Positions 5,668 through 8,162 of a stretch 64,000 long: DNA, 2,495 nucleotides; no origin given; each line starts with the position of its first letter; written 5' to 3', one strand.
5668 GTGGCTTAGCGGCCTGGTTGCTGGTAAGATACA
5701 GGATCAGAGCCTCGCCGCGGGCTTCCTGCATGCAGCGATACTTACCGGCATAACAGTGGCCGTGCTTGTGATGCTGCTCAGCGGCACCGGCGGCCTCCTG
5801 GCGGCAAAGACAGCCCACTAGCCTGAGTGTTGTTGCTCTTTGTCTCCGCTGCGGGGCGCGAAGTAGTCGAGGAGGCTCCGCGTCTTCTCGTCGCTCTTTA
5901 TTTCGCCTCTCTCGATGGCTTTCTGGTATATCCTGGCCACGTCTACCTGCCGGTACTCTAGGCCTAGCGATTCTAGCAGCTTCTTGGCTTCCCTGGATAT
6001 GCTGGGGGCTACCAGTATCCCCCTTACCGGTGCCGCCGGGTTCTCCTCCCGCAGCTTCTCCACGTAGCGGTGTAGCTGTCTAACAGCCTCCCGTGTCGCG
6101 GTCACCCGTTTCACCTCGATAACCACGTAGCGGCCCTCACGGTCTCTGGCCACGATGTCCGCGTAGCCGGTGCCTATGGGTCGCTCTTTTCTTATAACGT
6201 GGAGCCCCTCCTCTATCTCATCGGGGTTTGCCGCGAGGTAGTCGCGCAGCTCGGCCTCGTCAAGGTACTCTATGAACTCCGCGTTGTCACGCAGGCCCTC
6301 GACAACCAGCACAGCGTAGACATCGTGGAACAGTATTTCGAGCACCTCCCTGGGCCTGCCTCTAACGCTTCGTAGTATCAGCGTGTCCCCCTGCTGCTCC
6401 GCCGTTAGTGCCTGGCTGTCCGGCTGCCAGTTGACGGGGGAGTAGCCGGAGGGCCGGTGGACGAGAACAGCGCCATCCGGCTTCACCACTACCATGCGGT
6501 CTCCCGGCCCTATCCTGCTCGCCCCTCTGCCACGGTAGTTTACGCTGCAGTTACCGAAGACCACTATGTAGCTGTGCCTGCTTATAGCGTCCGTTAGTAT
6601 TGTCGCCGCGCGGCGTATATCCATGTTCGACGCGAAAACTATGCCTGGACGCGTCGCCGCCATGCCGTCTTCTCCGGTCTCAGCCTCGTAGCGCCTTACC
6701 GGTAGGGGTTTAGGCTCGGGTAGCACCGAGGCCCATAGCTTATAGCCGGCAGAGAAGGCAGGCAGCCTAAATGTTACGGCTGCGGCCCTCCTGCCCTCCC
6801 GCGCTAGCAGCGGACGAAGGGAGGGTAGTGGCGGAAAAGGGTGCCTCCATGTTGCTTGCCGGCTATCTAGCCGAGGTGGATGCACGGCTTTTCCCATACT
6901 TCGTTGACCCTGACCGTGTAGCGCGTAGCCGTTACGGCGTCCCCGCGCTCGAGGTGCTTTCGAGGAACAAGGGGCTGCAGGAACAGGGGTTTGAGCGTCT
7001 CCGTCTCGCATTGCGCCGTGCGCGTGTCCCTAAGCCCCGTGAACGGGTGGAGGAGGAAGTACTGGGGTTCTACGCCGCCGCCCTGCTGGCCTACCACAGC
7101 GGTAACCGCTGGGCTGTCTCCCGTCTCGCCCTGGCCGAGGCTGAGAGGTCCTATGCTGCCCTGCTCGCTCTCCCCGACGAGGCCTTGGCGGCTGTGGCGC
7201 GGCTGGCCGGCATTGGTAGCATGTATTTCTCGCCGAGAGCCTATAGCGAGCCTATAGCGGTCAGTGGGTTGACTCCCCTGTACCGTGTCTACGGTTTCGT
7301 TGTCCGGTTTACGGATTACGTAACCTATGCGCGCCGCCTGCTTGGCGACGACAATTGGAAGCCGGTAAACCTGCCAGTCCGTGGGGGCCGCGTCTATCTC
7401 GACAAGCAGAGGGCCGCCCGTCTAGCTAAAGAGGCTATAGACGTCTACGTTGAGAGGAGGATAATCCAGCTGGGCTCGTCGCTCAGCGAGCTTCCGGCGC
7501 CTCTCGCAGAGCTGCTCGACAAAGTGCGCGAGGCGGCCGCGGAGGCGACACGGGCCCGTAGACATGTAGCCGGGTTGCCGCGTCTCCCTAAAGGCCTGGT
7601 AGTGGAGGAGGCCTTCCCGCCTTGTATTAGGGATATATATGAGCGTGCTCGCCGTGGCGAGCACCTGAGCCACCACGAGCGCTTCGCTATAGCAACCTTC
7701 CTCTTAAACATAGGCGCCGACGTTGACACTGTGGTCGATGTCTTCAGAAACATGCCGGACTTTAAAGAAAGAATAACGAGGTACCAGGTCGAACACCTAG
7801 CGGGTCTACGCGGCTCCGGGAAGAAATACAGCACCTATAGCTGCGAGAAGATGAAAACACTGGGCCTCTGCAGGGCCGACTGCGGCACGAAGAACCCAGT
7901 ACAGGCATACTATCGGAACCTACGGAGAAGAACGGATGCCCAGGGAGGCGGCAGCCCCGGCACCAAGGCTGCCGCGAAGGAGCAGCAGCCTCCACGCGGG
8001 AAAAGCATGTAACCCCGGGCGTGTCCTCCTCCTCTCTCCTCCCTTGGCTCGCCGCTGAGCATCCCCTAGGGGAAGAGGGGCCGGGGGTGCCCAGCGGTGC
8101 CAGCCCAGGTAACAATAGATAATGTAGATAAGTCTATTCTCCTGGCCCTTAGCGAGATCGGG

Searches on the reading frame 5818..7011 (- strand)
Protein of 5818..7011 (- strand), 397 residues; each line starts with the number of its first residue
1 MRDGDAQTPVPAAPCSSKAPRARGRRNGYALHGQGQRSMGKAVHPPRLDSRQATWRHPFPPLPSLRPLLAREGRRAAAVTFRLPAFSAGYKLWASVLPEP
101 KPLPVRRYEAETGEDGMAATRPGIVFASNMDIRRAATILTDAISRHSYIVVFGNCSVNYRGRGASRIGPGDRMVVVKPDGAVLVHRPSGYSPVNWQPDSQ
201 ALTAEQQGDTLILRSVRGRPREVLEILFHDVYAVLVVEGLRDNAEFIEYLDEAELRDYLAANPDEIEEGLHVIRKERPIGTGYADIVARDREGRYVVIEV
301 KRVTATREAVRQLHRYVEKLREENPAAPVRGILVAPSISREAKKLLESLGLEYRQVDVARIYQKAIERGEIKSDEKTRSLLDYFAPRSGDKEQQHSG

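Call 101: search_protein_families(library=pfam, proteins=[window:5818-7011:-], max_evalue=0.01)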
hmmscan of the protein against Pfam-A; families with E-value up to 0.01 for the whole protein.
window:5818-7011:- (397 aa): 3 families
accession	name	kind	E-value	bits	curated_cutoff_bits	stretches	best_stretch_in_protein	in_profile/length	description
PF01939.22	NucS_C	-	2.9e-29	102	24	1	252-370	2-120/124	Endonuclease NucS C-terminal domain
PF21003.3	NucS_N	-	8.6e-23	80.6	23.9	1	149-234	5-90/100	Endonuclease NucS N-terminal PH-like domain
PF16859.10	TetR_C_11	-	8e-05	23.4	32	1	311-383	13-85/113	Tetracyclin repressor-like, C-terminal domain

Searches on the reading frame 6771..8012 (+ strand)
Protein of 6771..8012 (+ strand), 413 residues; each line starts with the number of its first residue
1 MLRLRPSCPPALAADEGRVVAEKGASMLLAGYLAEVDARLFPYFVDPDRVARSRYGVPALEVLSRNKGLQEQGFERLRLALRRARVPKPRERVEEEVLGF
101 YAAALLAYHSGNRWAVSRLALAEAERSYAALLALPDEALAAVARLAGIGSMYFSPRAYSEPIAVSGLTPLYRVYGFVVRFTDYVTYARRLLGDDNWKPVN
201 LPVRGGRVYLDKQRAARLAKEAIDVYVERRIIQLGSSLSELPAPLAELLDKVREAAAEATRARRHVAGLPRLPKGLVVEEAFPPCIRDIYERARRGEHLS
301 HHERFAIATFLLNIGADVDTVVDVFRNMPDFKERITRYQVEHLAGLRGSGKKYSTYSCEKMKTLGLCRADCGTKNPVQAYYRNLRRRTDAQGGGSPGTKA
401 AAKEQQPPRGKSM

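Call 101: search_protein_families(library=pfam, proteins=[window:6771-8012:+], max_evalue=0.01)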
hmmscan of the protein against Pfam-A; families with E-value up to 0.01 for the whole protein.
window:6771-8012:+ (413 aa): 1 family
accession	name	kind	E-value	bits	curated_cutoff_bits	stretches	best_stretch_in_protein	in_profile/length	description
PF04104.19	DNA_primase_lrg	-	1.6e-34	119.9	22.4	1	176-367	3-204/266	Eukaryotic and archaeal DNA primase, large subunit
